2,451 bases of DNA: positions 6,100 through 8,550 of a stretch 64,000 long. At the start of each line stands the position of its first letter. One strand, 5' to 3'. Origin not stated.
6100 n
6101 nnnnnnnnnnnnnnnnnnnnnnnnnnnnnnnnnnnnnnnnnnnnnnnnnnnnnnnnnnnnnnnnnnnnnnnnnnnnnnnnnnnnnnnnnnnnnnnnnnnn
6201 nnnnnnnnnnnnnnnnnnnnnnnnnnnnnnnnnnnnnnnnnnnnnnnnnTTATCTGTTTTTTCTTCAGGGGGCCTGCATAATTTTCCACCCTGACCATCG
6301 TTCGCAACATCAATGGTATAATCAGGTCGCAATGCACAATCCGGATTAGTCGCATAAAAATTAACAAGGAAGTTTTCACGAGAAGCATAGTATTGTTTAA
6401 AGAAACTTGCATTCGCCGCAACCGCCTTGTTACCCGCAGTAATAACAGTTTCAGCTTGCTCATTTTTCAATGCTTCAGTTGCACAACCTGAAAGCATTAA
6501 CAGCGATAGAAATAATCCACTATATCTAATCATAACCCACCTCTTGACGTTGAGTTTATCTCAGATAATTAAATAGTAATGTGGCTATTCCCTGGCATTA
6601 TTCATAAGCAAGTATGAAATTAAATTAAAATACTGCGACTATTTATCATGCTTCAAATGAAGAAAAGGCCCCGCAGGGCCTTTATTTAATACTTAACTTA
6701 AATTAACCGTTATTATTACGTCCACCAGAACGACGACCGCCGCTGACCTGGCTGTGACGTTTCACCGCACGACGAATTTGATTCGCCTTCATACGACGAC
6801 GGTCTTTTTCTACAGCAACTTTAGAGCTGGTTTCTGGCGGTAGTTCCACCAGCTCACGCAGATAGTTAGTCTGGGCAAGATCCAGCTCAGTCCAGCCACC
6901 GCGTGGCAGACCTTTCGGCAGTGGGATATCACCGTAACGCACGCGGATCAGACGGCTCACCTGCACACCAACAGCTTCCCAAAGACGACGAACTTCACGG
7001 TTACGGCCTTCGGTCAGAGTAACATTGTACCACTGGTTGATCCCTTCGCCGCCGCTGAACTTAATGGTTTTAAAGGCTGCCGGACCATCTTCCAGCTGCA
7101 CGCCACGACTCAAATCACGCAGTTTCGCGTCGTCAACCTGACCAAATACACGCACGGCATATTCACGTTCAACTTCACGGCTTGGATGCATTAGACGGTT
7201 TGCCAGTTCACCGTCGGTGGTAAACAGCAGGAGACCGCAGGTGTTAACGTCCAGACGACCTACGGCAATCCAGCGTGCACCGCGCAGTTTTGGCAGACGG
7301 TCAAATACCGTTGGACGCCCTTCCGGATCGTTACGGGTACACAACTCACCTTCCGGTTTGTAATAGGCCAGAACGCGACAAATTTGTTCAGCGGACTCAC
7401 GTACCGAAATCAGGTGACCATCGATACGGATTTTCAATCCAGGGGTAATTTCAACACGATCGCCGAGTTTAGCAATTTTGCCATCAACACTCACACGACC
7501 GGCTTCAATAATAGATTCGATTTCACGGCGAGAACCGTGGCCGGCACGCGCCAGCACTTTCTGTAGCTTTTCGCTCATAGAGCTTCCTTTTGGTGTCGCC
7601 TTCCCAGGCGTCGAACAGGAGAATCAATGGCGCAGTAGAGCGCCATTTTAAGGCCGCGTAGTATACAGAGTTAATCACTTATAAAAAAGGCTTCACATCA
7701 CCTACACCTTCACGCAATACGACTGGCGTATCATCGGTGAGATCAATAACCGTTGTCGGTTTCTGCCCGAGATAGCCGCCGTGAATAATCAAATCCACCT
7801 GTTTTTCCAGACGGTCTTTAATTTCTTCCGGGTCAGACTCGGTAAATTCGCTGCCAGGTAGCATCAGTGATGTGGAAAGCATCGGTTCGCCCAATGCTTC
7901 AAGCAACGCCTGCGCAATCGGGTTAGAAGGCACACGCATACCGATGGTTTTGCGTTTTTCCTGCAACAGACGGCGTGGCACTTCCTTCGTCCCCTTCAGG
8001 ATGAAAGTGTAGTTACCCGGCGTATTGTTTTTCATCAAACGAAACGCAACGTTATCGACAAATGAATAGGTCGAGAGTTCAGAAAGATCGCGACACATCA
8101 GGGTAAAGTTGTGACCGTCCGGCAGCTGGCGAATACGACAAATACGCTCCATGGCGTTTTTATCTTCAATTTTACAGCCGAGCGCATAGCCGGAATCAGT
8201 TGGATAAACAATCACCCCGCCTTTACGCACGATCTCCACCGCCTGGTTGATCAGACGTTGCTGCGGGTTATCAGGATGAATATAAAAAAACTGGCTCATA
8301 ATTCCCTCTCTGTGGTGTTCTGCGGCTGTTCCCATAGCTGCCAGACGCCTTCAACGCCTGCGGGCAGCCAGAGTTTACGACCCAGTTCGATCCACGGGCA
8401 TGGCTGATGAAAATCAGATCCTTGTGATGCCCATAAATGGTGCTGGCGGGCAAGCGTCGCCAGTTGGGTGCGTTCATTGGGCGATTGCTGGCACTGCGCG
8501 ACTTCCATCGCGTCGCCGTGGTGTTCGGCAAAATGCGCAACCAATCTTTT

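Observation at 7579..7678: yciO and rluB separated by only ~100 bp; the K-12 gene yciQ appears to be absent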

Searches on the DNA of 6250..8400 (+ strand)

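Call 3: search_dna_similar(query=window:6600-8400:+, collection=ecoli_genomes, mode=near, max_rows=30, rows=spread)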
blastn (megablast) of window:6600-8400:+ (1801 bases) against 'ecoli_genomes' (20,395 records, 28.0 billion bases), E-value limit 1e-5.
Records with a match: 5423; places in all: 9416; records where one place covers at least 80% of the query: 1441.
Genomes with a match: 5422 of 5426; with a place that covers at least 80% of the query: 1441. Places per genome that has any: lowest 1, median 2, highest 4. On chromosomes: 9407 places; on plasmids: 9.
Best place of each record, by identity: >=99% 4; 95-99% 4418; 90-95% 1001.
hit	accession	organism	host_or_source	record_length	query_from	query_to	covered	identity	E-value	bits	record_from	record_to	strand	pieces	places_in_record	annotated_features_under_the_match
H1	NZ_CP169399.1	Escherichia coli strain MFDS1022581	Animal source foods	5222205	1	1801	100%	100.0%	0e+0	3326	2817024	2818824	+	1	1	rluB: 23S rRNA pseudouridine(2605) synthase RluB | yciO: L-threonylcarbamoyladenylate synthase | rnm: RNase RNM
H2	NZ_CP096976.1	Escherichia coli strain 17-07187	Homo sapiens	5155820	97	1801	95%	95.0%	0e+0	2675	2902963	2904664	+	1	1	rluB: 23S rRNA pseudouridine(2605) synthase RluB | yciO: L-threonylcarbamoyladenylate synthase | rnm: RNase RNM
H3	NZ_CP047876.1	Escherichia coli strain LD22-1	feces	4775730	97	1801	95%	94.9%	0e+0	2663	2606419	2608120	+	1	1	rluB: 23S rRNA pseudouridine(2605) synthase RluB | yciO: L-threonylcarbamoyladenylate synthase | rnm: RNase RNM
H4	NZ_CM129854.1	Escherichia coli strain SW071618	wastewater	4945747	97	1801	95%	94.9%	0e+0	2663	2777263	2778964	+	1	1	rluB: 23S rRNA pseudouridine(2605) synthase RluB | yciO: L-threonylcarbamoyladenylate synthase | rnm: RNase RNM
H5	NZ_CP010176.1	Escherichia coli strain H10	not applicable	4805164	103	1801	94%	95.2%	0e+0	2680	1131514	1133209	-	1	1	rluB: 23S rRNA pseudouridine(2605) synthase RluB | yciO: L-threonylcarbamoyladenylate synthase | rnm: RNase RNM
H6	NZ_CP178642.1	Escherichia coli strain VTB96777v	Chicken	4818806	97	1801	95%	94.8%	0e+0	2658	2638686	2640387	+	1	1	rluB: 23S rRNA pseudouridine(2605) synthase RluB | yciO: L-threonylcarbamoyladenylate synthase | rnm: RNase RNM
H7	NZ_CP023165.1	Escherichia coli O22:H8 strain RM10809-3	cattle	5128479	103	1801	94%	95.1%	0e+0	2669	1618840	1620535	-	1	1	rluB: 23S rRNA pseudouridine(2605) synthase RluB | yciO: L-threonylcarbamoyladenylate synthase | rnm: RNase RNM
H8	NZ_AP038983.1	Escherichia coli O103:H2 strain CEC12044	Homo sapiens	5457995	103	1801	94%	95.0%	0e+0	2663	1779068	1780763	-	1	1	rluB: 23S rRNA pseudouridine(2605) synthase RluB | yciO: L-threonylcarbamoyladenylate synthase | rnm: RNase RNM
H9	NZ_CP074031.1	Escherichia coli strain PK12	Pig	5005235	1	1013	56%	97.3%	0e+0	1722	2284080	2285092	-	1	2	rluB: 23S rRNA pseudouridine(2605) synthase RluB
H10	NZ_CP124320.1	Escherichia coli strain AVS0754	wastewater treatment plant efflux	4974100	1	1013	56%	96.9%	0e+0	1700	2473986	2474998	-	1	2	rluB: 23S rRNA pseudouridine(2605) synthase RluB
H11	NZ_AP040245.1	Escherichia coli strain NR1442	Homo sapiens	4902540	1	1013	56%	96.9%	0e+0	1700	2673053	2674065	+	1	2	rluB: 23S rRNA pseudouridine(2605) synthase RluB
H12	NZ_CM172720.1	Escherichia coli strain FCI29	Homo sapiens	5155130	1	1013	56%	96.9%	0e+0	1700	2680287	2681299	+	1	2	rluB: 23S rRNA pseudouridine(2605) synthase RluB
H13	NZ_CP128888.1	Escherichia coli strain TUM14697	Homo sapiens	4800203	1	1013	56%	96.6%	0e+0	1683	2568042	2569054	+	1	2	rluB: 23S rRNA pseudouridine(2605) synthase RluB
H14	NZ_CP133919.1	Escherichia coli strain M21170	Homo sapiens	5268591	1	1013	56%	96.3%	0e+0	1666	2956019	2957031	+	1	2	rluB: 23S rRNA pseudouridine(2605) synthase RluB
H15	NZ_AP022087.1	Escherichia coli strain WP4-S18-ESBL-07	-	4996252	1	1013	56%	96.0%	0e+0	1644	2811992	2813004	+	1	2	rluB: 23S rRNA pseudouridine(2605) synthase RluB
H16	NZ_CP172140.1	Escherichia coli strain GF130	chicken meat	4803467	97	1013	51%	96.5%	0e+0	1517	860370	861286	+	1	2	rluB: 23S rRNA pseudouridine(2605) synthase RluB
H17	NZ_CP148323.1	Escherichia coli strain Z1323HEC0477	Homo sapiens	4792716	103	1013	51%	96.7%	0e+0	1517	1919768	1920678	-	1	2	rluB: 23S rRNA pseudouridine(2605) synthase RluB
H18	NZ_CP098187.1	Escherichia coli strain Z0117EC0117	Canis lupus familiaris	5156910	103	1013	51%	96.4%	0e+0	1500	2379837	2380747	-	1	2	rluB: 23S rRNA pseudouridine(2605) synthase RluB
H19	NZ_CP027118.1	Escherichia coli strain 26561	bovine mastitis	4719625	97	1013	51%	95.6%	0e+0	1472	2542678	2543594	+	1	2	rluB: 23S rRNA pseudouridine(2605) synthase RluB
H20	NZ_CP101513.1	Escherichia coli strain HH194M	migratory bird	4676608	97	1013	51%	95.6%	0e+0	1472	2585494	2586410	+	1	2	rluB: 23S rRNA pseudouridine(2605) synthase RluB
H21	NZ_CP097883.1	Escherichia coli str. K-12 substr. MG1655 strain K-12 ...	not applicable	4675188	97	1013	51%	95.6%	0e+0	1472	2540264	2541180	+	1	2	rluB: 23S rRNA pseudouridine(2605) synthase RluB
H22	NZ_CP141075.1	Escherichia coli strain KE58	Homo sapiens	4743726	97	1013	51%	95.6%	0e+0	1472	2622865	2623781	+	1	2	rluB: 23S rRNA pseudouridine(2605) synthase RluB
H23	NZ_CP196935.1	Escherichia coli strain TG1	laboratory strain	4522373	97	1013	51%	95.6%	0e+0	1472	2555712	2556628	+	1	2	rluB: 23S rRNA pseudouridine(2605) synthase RluB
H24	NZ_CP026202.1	Escherichia coli strain ECONIH5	-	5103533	97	1013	51%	95.6%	0e+0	1469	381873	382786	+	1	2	rluB: 23S rRNA pseudouridine(2605) synthase RluB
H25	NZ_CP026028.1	Escherichia coli strain CIT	Essential oils isolation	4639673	103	1013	51%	95.8%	0e+0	1472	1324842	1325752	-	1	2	rluB: 23S rRNA pseudouridine(2605) synthase RluB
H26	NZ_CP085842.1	Escherichia coli strain B95. delta A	Homo sapiens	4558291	103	1013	51%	95.8%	0e+0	1472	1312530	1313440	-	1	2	rluB: 23S rRNA pseudouridine(2605) synthase RluB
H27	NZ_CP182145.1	Escherichia coli strain CUWW10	wastewater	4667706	103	1013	51%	95.8%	0e+0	1472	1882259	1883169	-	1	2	rluB: 23S rRNA pseudouridine(2605) synthase RluB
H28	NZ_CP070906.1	Escherichia coli strain 88COLEC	Homo sapiens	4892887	97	1013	51%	94.9%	0e+0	1430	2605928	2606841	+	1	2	rluB: 23S rRNA pseudouridine(2605) synthase RluB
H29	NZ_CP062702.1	Escherichia coli O157:H7 strain Z1834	Bovine Faeces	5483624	103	1013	51%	95.5%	0e+0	1452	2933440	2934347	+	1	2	rluB: 23S rRNA pseudouridine(2605) synthase RluB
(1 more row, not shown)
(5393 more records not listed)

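Call 5: get_annotated_region(hit=H21, flank=6000)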
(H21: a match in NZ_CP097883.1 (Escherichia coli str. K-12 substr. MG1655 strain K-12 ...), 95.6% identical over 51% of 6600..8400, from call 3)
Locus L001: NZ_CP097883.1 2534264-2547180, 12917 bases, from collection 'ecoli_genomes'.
description: Escherichia coli str. K-12 substr. MG1655 strain K-12 chromosome, complete genome
organism: Escherichia coli str. K-12 substr. MG1655 strain K-12 substr. MG1655 (NCBI taxid 511145)
replicon: chromosome; assembly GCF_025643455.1
host: not applicable; source: not applicable; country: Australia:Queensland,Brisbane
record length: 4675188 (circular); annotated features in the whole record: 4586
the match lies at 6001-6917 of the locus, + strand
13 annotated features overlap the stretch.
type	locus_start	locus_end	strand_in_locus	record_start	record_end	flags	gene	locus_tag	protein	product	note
CDS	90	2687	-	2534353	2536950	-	topA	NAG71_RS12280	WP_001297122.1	type I DNA topoisomerase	-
CDS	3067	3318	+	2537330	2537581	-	yciN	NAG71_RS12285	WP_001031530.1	YciN family protein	-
CDS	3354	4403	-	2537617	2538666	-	sohB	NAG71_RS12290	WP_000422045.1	protease SohB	-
CDS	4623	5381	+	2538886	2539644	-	yciK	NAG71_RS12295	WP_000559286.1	YciK family oxidoreductase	-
CDS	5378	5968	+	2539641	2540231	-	cobO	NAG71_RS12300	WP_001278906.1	cob(I)yrinic acid a,c-diamide adenosyltransferase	-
CDS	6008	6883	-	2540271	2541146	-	rluB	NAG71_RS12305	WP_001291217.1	23S rRNA pseudouridine(2605) synthase RluB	-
CDS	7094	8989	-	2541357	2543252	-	yciQ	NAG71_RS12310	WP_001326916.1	DUF2207 domain-containing protein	-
CDS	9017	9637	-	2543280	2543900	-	yciO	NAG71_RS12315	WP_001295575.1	L-threonylcarbamoyladenylate synthase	-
CDS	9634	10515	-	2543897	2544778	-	rnm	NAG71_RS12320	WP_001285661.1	RNase RNM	-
CDS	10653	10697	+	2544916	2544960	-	trpL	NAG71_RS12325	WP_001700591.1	trp operon leader peptide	-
sequence_feature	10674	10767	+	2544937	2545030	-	-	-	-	-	Trp leader region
CDS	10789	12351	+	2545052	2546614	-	trpE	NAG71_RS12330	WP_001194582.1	anthranilate synthase component I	-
CDS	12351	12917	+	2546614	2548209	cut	trpD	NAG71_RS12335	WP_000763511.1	bifunctional anthranilate synthase glutamate amidotransferase component TrpG/anthranilate phosphoribosyltransferase TrpD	-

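Call 6: get_annotated_region(hit=H1, flank=6000)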
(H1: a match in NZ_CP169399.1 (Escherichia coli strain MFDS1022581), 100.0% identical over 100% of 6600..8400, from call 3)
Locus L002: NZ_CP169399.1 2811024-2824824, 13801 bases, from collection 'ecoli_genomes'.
description: Escherichia coli strain MFDS1022581 chromosome, complete genome
organism: Escherichia coli strain MFDS1022581 (NCBI taxid 562)
replicon: chromosome; assembly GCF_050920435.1
host: -; source: Animal source foods; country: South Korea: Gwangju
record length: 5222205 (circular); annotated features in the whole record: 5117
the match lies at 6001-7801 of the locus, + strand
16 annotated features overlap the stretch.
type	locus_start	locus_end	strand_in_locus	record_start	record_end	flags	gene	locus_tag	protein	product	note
CDS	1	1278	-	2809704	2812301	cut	topA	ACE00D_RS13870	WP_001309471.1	type I DNA topoisomerase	-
CDS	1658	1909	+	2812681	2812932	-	yciN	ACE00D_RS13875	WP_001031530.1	YciN family protein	-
CDS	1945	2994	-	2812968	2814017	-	sohB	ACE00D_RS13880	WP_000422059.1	protease SohB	-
CDS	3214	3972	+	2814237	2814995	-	yciK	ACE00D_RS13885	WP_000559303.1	YciK family oxidoreductase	-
CDS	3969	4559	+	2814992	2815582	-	cobO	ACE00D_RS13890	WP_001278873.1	cob(I)yrinic acid a,c-diamide adenosyltransferase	-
CDS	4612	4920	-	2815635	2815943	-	-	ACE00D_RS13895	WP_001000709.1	hypothetical protein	-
CDS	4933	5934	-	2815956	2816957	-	-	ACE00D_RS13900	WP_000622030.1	hypothetical protein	-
CDS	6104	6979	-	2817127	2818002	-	rluB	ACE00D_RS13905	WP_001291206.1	23S rRNA pseudouridine(2605) synthase RluB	-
CDS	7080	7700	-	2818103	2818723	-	yciO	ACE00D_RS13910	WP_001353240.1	L-threonylcarbamoyladenylate synthase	-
CDS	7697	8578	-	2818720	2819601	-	rnm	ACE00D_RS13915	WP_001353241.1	RNase RNM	-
CDS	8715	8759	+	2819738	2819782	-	trpL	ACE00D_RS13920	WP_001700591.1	trp operon leader peptide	-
sequence_feature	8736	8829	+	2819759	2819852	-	-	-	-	-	Trp leader region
CDS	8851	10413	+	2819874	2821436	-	trpE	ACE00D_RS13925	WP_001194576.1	anthranilate synthase component I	-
CDS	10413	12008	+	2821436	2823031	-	trpD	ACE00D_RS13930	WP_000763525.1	bifunctional anthranilate synthase glutamate amidotransferase component TrpG/anthranilate phosphoribosyltransferase TrpD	-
CDS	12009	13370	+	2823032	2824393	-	trpCF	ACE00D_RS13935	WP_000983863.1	bifunctional indole-3-glycerol-phosphate synthase TrpC/phosphoribosylanthranilate isomerase TrpF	-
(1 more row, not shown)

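Call 11: search_dna_similar(query=L001:6918-9016:+, collection=ecoli_genomes, mode=near, max_rows=25, rows=spread)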
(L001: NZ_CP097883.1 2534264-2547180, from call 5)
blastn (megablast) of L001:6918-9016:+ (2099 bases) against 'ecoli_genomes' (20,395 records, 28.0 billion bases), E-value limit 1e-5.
Records with a match: 3978; places in all: 3996; records where one place covers at least 80% of the query: 3968.
Genomes with a match: 3977 of 5426; with a place that covers at least 80% of the query: 3967. Places per genome that has any: lowest 1, median 1, highest 3. On chromosomes: 3993 places; on plasmids: 3.
Best place of each record, by identity: >=99% 1126; 95-99% 1322; 90-95% 1530.
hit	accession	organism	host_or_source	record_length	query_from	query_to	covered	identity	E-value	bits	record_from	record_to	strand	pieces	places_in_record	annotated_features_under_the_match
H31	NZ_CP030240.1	Escherichia coli strain ER1709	-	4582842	1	2099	100%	100.0%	0e+0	3877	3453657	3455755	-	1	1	yciQ: DUF2207 domain-containing protein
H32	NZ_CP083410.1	Escherichia coli strain RP437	not applicable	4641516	1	2099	100%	100.0%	0e+0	3877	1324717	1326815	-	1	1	yciQ: DUF2207 domain-containing protein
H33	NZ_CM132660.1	Escherichia coli strain C600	lab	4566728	1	2099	100%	100.0%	0e+0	3877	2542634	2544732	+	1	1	yciQ: DUF2207 domain-containing protein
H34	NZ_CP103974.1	Escherichia coli strain DLI.6n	marine sediment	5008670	1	2099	100%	100.0%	0e+0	3871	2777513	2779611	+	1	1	yciQ: DUF2207 domain-containing protein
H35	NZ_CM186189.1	Escherichia coli strain EC24.26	bovine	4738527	1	2099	100%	100.0%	0e+0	3871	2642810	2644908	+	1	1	yciQ: DUF2207 domain-containing protein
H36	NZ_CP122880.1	Escherichia coli strain ETEC1716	Sus scrofa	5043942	1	2099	100%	99.9%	0e+0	3866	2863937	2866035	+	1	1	yciQ: DUF2207 domain-containing protein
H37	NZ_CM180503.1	Escherichia coli strain 254D-1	Homo sapiens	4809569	1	2099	100%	99.9%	0e+0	3866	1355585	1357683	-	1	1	yciQ: DUF2207 domain-containing protein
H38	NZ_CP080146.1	Escherichia coli strain PK8276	chicken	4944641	1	2099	100%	98.1%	0e+0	3657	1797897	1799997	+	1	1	yciQ: DUF2207 domain-containing protein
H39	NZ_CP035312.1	Escherichia coli strain D72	pig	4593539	1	2099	100%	98.0%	0e+0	3651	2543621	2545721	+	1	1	yciQ: DUF2207 domain-containing protein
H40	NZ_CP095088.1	Escherichia coli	Homo sapiens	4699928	1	2099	100%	97.6%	0e+0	3594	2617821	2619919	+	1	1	yciQ: DUF2207 domain-containing protein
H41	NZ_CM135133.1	Escherichia coli strain K99B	-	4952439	1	2099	100%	97.2%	0e+0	3555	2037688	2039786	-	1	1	yciQ: DUF2207 domain-containing protein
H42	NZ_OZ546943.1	Escherichia coli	Homo sapiens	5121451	1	2099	100%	95.7%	0e+0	3367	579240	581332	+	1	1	yciQ: DUF2207 domain-containing protein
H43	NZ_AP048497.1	Escherichia coli strain NA3664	Homo sapiens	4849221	1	2099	100%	95.5%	0e+0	3356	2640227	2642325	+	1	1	yciQ: DUF2207 domain-containing protein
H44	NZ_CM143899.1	Escherichia coli strain E22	Homo sapiens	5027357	1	2099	100%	95.1%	0e+0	3312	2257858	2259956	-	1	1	yciQ: DUF2207 domain-containing protein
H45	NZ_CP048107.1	Escherichia coli strain 201609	Homo sapiens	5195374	1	2099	100%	95.0%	0e+0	3295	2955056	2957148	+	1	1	yciQ: DUF2207 domain-containing protein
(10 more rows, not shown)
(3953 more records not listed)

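Call 25: search_rna_families(source=window, start=7400, end=7900, threshold=evalue, max_evalue=1)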
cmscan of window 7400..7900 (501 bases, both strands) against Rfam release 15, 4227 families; matches with E-value up to 1: 0.
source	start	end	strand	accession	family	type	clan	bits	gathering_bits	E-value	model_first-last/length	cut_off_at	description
